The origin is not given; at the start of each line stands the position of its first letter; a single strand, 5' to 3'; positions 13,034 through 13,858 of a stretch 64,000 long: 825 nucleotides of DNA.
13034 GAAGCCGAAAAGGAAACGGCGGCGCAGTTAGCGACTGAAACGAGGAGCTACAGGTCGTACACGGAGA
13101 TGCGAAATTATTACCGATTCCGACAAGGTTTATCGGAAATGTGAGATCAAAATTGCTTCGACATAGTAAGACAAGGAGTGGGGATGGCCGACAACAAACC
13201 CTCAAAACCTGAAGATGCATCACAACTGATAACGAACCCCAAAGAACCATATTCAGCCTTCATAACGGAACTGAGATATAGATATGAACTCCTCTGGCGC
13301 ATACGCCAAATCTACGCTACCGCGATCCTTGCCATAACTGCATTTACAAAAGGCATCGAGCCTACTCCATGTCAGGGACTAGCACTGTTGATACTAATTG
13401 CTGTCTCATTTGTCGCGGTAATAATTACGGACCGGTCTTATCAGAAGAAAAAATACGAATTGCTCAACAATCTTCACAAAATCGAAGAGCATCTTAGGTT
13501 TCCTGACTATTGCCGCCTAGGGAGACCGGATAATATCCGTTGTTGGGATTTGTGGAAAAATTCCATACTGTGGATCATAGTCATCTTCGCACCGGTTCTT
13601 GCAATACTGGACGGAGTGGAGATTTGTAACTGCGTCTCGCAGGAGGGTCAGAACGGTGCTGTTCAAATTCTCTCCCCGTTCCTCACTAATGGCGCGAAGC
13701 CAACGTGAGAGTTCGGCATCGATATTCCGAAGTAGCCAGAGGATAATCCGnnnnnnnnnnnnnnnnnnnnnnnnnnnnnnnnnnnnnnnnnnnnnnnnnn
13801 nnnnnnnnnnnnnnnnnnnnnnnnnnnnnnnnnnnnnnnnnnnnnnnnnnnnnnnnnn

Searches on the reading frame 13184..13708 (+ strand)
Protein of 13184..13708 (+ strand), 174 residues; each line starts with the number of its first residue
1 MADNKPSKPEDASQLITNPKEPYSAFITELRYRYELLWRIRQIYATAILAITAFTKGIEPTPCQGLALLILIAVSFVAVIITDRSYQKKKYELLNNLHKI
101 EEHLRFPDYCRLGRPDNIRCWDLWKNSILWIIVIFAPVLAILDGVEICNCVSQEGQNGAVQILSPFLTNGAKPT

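Call 3: search_protein_families(library=pfam, proteins=[window:13184-13708:+], max_evalue=0.1)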
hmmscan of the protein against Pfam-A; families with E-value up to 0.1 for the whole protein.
window:13184-13708:+ (174 aa): 2 families
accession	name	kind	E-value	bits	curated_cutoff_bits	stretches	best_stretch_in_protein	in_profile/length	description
PF24838.2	8xMP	-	0.0063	16.8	30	1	23-128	4-117/136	Octameric membrane protein family (8xMP)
PF06922.16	CTV_P13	-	0.05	14.1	25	1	40-95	3-58/119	Citrus tristeza virus P13 protein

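Call 4: search_protein_families(library=padloc, proteins=[window:13184-13708:+], max_evalue=0.1)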
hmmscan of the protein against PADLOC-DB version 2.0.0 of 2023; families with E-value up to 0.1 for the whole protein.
window:13184-13708:+ (174 aa): 0 families

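Call 6: search_protein_families(library=ncbifam, proteins=[window:13184-13708:+], max_evalue=0.1)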
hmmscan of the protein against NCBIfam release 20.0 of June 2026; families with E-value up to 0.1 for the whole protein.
window:13184-13708:+ (174 aa): 3 families
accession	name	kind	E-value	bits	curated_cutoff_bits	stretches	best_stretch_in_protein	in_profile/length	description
TIGR04407.1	LptF_YjgP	equivalog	0.0037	16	230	1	11-81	249-309/347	LPS export ABC transporter permease LptF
NF052640.1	CPBP_M949_0222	equivalog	0.025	14.4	220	1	26-94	69-136/213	M949_0222 family glutamic-type intramembrane endopeptidase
NF033634.1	SLATT_1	domain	0.095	12.7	41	0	37-102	26-93/132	SLATT domain-containing protein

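Call 9: find_homologous_proteins(query=window:13184-13708:+, max_evalue=0.01)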
Query window:13184-13708:+ (174 aa): 1 proteins with E <= 0.01 among 136 candidates.
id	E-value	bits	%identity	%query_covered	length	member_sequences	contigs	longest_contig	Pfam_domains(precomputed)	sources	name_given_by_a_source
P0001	2.3e-113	394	100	100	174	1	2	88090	-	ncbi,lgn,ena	-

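Call 27: search_protein_representatives(protein=window:13184-13627:+)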
Query: 148 residues. Proteins with E-value up to 0.001 (for the whole library): 9; up to 1e-10: 3; up to 1e-30: 1. The best 9 are listed.
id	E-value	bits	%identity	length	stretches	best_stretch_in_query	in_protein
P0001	3.7e-95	332.3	100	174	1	1-148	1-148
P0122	1.2e-14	70.9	39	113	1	20-117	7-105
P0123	5.3e-13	65.6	48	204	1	17-99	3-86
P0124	1.1e-10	58.1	35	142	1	17-127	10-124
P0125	1.4e-08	51.2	30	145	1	20-134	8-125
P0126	1.6e-08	51.0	33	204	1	20-140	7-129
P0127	1.5e-06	44.7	30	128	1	20-125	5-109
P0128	7.7e-05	39.1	32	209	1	22-121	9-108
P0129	2.3e-04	37.5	37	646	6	34-75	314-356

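Call 31: find_encoding_contigs(protein=P0123, flank=5000, max_places=4)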
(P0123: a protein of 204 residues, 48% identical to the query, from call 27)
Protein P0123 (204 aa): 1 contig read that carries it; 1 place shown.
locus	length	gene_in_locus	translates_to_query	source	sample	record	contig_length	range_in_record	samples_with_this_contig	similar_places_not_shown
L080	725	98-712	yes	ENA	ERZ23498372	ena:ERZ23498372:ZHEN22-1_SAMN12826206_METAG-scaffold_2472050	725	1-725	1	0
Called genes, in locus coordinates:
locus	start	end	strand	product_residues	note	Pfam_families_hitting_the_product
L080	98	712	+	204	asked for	-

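Call 32: find_encoding_contigs(protein=P0126, flank=5000, max_places=4)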
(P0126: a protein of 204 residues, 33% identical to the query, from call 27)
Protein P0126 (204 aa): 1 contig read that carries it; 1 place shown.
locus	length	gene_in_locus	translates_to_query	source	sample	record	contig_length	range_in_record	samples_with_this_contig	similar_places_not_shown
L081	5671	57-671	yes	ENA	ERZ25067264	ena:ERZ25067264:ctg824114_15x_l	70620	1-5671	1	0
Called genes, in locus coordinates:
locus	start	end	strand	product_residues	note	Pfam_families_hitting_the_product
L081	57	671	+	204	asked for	-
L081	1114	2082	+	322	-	PF04754:Transposase_31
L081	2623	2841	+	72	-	PF05509:TraY (weak), PF07878:RHH_5 (faint), PF19807:DUF6290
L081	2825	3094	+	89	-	PF05016:ParE_toxin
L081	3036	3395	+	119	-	-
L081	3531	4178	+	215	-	PF09704:Cas_Cas5d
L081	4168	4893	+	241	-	-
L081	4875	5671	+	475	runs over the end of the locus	-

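Call 33: find_encoding_contigs(protein=P0124, flank=5000, max_places=4)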
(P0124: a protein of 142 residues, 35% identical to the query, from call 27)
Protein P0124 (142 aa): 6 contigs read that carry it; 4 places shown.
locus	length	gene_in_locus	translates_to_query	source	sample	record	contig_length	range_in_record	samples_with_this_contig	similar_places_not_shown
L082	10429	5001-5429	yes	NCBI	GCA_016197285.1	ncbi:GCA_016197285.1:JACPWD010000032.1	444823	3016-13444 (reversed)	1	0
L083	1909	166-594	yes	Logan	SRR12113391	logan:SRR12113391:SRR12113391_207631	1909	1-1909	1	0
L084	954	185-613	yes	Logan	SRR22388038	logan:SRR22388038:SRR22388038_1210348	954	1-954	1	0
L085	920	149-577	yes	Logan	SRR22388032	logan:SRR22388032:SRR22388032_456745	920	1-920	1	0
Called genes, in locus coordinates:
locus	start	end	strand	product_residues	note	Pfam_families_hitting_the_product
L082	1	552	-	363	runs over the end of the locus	PF00155:Aminotran_1_2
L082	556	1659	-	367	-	PF01817:CM_2, PF00800:PDT, PF01842:ACT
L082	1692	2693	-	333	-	PF03255:ACCA, PF01039:Carboxyl_trans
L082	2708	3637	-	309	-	PF01745:IPT, PF01715:IPPT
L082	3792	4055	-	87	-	PF14261:DUF4351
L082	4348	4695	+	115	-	-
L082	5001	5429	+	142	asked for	-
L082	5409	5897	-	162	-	PF13560:HTH_31 (weak), PF01381:HTH_3 (weak), PF12844:HTH_19 (weak)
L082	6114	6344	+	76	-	PF01402:RHH_1 (weak)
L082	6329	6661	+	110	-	PF02452:PemK_toxin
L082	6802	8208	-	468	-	PF00342:PGI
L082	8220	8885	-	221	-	PF01983:CofC, PF12804:NTP_transf_3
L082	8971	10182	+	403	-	PF00108:Thiolase_N, PF00109:ketoacyl-synt (weak), PF08545:ACP_syn_III (faint), PF22691:Thiolase_C_1, PF02803:Thiolase_C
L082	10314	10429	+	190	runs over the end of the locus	PF03602:Cons_hypoth95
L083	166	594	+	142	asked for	-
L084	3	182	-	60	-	?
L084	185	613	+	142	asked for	-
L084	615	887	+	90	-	-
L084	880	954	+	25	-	?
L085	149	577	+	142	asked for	-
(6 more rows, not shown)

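Call 34: find_encoding_contigs(protein=P0125, flank=5000, max_places=4)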
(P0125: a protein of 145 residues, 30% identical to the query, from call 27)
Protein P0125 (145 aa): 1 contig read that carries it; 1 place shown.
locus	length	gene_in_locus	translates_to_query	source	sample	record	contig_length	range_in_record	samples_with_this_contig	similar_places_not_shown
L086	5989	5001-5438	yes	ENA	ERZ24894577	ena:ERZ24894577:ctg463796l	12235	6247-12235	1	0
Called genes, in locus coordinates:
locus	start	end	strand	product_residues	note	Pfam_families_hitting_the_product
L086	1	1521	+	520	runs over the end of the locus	PF12161:HsdM_N (faint), PF02384:N6_Mtase, PF01170:UPF0020 (weak), PF20473:MmeI_Mtase (faint)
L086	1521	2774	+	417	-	PF01420:Methylase_S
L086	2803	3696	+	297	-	-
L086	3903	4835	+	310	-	-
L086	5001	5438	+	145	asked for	-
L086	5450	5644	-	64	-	PF15919:HicB_lk_antitox (weak)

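Call 35: search_protein_families(library=pfam, alignment_id=A3, max_evalue=1)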
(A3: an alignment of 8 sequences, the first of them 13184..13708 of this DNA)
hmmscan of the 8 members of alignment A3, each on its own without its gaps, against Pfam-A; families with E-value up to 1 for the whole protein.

A. member 1, window:13184-13708:+ (174 aa): 2 families
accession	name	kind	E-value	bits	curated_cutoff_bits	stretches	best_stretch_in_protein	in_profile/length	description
PF24838.2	8xMP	-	0.0063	16.8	30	1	23-128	4-117/136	Octameric membrane protein family (8xMP)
PF06922.16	CTV_P13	-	0.05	14.1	25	1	40-95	3-58/119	Citrus tristeza virus P13 protein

B. families by the number of members that match (of 8 scanned): 10 families
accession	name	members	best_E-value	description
PF24838.2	8xMP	2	0.0063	Octameric membrane protein family (8xMP)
PF17367.7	NiFe_hyd_3_EhaA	1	0.011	NiFe-hydrogenase-type-3 Eha complex subunit A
PF07254.17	Cpta_toxin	1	0.02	Membrane-bound toxin component of toxin-antitoxin system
PF20134.4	DUF6524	1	0.026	Family of unknown function (DUF6524)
PF13515.12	FUSC_2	1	0.032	Fusaric acid resistance protein-like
PF17370.7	DUF5392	1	0.036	Family of unknown function (DUF5392)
PF11239.13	DUF3040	1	0.049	Protein of unknown function (DUF3040)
PF06922.16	CTV_P13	1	0.05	Citrus tristeza virus P13 protein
PF13567.11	DUF4131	1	0.14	Domain of unknown function (DUF4131)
PF20990.2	DUF2207_C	1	0.85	Predicted membrane protein (DUF2207) C-terminal domain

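Call 39: find_homologous_proteins(query=A3, max_evalue=0.01)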
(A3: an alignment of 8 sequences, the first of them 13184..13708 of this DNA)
Query A3 (8 sequences) (174 aa, profile of the alignment): 5 proteins with E <= 0.01 among 8000 candidates.
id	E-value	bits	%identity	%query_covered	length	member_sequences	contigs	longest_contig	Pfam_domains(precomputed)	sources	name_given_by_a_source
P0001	2.1e-49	185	100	100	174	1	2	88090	-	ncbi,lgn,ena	-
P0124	2.5e-46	175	36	58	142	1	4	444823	-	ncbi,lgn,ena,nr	ncbi:MAG: hypothetical protein HYZ50_15415 [Deltaproteobacteria bacterium]|nr:hypothetical protein [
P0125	8.7e-44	167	31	56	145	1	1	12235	-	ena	-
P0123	1.3e-43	167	49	47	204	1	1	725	-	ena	-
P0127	6.6e-42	161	33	54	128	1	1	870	-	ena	-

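Call 40: find_encoding_contigs(protein=P0001, flank=3000, max_places=4)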
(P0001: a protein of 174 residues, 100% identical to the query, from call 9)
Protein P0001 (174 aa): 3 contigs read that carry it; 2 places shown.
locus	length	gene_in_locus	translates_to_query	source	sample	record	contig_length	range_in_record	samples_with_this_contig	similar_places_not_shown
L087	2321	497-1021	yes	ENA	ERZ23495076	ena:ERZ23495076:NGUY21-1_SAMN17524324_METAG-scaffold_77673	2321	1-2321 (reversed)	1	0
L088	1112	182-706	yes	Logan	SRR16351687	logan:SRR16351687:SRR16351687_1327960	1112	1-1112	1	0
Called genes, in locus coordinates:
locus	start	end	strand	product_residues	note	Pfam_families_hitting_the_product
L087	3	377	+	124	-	?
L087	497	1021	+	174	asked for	-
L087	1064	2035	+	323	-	PF01582:TIR (weak), PF13676:TIR_2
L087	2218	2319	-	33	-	?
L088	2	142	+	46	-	?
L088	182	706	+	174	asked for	-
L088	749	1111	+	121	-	?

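Call 47: predict_structure(alignment_id=A3)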
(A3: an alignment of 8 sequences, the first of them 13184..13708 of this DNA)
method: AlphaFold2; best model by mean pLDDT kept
length: 174 residues; sequences in the alignment: 8
mean_pLDDT: 71.7   pTM: 0.48
mean pLDDT of the five models: 71.7, 69.9, 69.8, 67.7, 66.2
residues with pLDDT >= 90: 0; 70-90: 108; 50-70: 47; < 50: 19
segments of 3 or more residues with pLDDT < 50: 9-11, 159-161, 163-171
pLDDT, mean of each block of 10 residues (from residue 1): 58 58 83 85 84 77 82 85 84 86 82 65 69 74 58 51 47 51
secondary structure, 60 per line:
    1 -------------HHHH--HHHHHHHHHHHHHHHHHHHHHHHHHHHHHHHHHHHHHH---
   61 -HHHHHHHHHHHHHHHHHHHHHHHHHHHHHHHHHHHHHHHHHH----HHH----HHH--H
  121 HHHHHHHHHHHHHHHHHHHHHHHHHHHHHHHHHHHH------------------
elements in order: H14-17 H20-57 H62-103 H120-156

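Call 51: fold_search(model_id=the predicted structure, library=pdb)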
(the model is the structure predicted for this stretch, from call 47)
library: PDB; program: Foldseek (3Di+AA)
matches with E <= 10: 113; with E <= 0.001: 0
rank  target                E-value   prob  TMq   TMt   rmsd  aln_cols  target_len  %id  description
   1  4bne_B                1.1e+00  0.16  0.34  0.22  43.1       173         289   13  Pacsin2 Interacts with Membranes and Actin-Filaments (released 2014-05-14)
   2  4bne_A                1.4e+00  0.35  0.38  0.25  25.2       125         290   14  Pacsin2 Interacts with Membranes and Actin-Filaments (released 2014-05-14)
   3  3hai_C                1.4e+00  0.23  0.36  0.24  33.7       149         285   11  Crystal structure of human PACSIN1 F-BAR domain (P21 lattice) (released 2009-06-16)
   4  2osz_A                1.7e+00  0.25  0.29  0.48   5.4        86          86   10  Structure of Nup58/45 suggests flexible nuclear pore diameter by intermolecular sliding (released 2007-04-10)
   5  5sxb_B                2.1e+00  0.23  0.37  0.32  20.3       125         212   11  Crystal Structure of PI3Kalpha in complex with fragment 23 (released 2017-02-15)
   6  5sw8_B                2.4e+00  0.23  0.39  0.35  19.9       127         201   12  Crystal structure of PI3Kalpha in complex with fragments 7 and 11 (released 2017-02-15)
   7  6ikn_B                2.4e+00  0.08  0.27  0.19  45.1       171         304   10  Crystal structure of the GAS7 F-BAR domain (released 2019-10-16)
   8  3k29                  2.5e+00  0.21  0.41  0.43  38.9       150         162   12  Structure of a putative YscO homolog CT670 from Chlamydia trachomatis (released 2009-10-13)
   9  3q0k_A                2.7e+00  0.14  0.36  0.24  36.2       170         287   13  Crystal structure of Human PACSIN 2 F-BAR (released 2012-02-15)
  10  2y3a_B                2.8e+00  0.06  0.23  0.17  33.9       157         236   15  Crystal structure of p110beta in complex with icSH2 of p85beta and the drug GDC-0941 (released 2011-03-16)
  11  6mbw_B                3.0e+00  0.23  0.35  0.14   4.4        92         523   13  Structure of Transcription Factor (released 2019-06-19)
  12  5sxj_B                3.2e+00  0.23  0.41  0.34  17.5       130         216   12  Crystal Structure of PI3Kalpha in complex with fragment 29 (released 2017-02-15)
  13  3hai_A                3.2e+00  0.08  0.30  0.19  43.5       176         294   11  Crystal structure of human PACSIN1 F-BAR domain (P21 lattice) (released 2009-06-16)
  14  3q0k_C                3.4e+00  0.13  0.36  0.24  32.9       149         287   14  Crystal structure of Human PACSIN 2 F-BAR (released 2012-02-15)
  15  4afl_C                3.4e+00  0.11  0.27  0.37   5.3        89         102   16  The crystal structure of the ING4 dimerization domain reveals the functional organization of the ING family of chromat (released 2012-02-22)
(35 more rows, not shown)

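Call 69: find_encoding_contigs(protein=P0122, flank=5000, max_places=3)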
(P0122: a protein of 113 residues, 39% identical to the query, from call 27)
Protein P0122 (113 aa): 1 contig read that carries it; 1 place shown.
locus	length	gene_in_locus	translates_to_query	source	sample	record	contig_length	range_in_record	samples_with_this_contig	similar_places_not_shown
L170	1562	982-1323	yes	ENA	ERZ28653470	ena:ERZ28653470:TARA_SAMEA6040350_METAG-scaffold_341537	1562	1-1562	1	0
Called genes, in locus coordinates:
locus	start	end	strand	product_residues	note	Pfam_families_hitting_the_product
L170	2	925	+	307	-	?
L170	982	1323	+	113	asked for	-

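Call 70: find_encoding_contigs(protein=P0128, flank=5000, max_places=3)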
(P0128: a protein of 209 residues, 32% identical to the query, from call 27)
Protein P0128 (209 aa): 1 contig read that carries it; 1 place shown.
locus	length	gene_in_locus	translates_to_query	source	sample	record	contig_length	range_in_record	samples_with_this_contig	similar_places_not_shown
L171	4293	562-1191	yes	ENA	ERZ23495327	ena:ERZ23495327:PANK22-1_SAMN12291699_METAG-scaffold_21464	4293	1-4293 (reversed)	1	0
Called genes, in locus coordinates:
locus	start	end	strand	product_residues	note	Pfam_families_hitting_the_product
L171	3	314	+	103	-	?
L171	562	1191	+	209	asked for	-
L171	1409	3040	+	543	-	PF08239:SH3_3, PF12796:Ank_2, PF13637:Ank_4, PF12796:Ank_2, PF13637:Ank_4, PF13857:Ank_5, PF13857:Ank_5, PF12796:Ank_2, +11 more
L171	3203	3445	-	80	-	PF09335:VTT_dom (weak)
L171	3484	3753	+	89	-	-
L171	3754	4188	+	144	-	PF01850:PIN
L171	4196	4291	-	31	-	?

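Call 71: find_encoding_contigs(protein=P0127, flank=5000, max_places=3)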
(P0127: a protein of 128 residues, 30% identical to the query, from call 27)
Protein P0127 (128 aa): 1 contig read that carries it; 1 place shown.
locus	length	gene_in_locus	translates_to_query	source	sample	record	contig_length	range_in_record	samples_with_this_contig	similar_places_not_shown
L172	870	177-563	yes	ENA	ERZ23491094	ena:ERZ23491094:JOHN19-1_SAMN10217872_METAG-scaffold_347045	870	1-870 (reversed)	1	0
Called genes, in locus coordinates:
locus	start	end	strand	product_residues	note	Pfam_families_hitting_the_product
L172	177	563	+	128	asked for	-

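Call 73: search_protein_families(library=pfam, proteins=[L170:2-925:+, L086:3903-4835:+, L086:2803-3696:+, L082:4348-4695:+, L084:615-887:+, L171:3-314:+], max_evalue=0.01)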
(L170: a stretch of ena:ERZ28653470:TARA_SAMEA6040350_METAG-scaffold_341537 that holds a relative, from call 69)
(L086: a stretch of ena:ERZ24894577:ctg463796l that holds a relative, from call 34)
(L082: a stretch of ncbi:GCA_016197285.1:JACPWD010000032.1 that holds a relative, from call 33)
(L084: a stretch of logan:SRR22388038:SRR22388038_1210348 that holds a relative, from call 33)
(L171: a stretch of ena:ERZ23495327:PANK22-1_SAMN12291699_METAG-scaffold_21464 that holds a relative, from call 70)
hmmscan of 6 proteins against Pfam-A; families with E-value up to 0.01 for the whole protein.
L170:2-925:+ (307 aa): 2 families
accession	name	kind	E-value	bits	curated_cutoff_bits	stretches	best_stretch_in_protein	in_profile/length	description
PF20466.3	MmeI_TRD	-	1.3e-64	217.8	27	1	10-210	3-205/207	MmeI, target recognition domain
PF20467.3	MmeI_C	-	2.3e-27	95.5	27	1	213-292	3-82/83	MmeI, C-terminal domain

L086:3903-4835:+ (310 aa): 0 families

L086:2803-3696:+ (297 aa): 0 families

L082:4348-4695:+ (115 aa): 0 families

L084:615-887:+ (90 aa): 0 families

L171:3-314:+ (103 aa): 1 family
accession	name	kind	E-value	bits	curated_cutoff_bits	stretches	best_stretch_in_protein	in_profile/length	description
PF07470.19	Glyco_hydro_88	-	4.7e-14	52.6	26.6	1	2-97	253-351/352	Glycosyl Hydrolase Family 88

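Call 84: search_dna_similar(query=window:13184-13627:+, collection=plasmids, mode=protein, max_evalue=0.01, max_rows=8)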
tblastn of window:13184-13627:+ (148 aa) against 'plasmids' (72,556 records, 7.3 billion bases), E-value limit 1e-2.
No match.

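Call 86: search_protein_families(library=phrogs, proteins=[window:13184-13708:+], max_evalue=0.01)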
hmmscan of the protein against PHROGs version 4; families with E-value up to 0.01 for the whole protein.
window:13184-13708:+ (174 aa): 0 families
